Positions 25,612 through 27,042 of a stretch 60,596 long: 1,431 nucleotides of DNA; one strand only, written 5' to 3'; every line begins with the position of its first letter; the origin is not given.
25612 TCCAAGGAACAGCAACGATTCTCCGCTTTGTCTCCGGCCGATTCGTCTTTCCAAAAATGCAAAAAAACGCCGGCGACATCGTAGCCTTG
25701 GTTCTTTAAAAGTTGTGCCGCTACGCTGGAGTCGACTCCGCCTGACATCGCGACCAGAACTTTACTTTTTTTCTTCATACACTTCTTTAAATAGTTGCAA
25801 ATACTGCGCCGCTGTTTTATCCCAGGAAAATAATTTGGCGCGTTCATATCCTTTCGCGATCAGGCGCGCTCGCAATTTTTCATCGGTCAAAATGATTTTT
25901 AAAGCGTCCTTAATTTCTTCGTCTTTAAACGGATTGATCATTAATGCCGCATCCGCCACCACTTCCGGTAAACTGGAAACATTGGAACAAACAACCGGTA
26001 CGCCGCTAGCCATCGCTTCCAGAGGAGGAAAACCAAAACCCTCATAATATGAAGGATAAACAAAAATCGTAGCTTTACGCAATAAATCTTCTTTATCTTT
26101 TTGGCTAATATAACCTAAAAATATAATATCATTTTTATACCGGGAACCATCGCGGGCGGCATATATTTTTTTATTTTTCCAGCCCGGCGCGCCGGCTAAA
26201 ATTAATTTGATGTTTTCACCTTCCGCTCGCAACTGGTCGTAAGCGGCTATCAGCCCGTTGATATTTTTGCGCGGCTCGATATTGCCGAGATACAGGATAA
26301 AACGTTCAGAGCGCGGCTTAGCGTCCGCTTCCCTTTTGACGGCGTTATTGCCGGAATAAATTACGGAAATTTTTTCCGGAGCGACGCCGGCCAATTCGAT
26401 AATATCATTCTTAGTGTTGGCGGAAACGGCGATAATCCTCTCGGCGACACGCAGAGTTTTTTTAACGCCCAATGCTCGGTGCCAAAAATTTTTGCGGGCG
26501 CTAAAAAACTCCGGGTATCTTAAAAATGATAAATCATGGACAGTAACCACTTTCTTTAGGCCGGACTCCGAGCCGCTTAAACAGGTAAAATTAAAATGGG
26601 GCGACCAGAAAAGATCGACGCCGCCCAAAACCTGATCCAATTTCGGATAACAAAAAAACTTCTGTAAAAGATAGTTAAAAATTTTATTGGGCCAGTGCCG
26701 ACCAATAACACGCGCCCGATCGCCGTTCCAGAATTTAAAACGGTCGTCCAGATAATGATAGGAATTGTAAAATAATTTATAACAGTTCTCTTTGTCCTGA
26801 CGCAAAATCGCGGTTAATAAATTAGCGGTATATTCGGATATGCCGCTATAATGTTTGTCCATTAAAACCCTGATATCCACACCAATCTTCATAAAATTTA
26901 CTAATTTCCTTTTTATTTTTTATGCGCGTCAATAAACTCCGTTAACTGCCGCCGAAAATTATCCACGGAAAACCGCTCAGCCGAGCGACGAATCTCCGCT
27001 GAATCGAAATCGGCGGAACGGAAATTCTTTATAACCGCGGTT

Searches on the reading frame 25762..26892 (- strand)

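Call 9: search_protein_families(library=pfam, proteins=[window:25762-26892:-])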
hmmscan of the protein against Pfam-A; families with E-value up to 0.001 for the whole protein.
window:25762-26892:- (376 aa): 7 families
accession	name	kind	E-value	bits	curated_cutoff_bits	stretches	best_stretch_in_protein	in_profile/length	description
PF00534.26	Glycos_transf_1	-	5e-40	137.3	26.4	1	186-351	5-172/172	Glycosyl transferases group 1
PF13692.12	Glyco_trans_1_4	-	2.3e-28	99.7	27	1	198-337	3-142/142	Glycosyl transferases group 1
PF20706.3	GT4-conflict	-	6.7e-14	52.1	26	1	149-315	146-323/385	Family 4 Glycosyltransferase in conflict systems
PF13439.12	Glyco_transf_4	-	4.8e-12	46.7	28.5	1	60-181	39-165/170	Glycosyltransferase Family 4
PF13524.12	Glyco_trans_1_2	-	1.5e-08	35.1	25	1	220-365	8-143/144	Glycosyl transferase-like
PF05693.19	Glycogen_syn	-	2.8e-05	23.4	27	1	266-308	462-504/639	Glycogen synthase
PF13579.12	Glyco_trans_4_4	-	3.3e-05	24.7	29.7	1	101-180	83-157/158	Glycosyl transferase 4-like domain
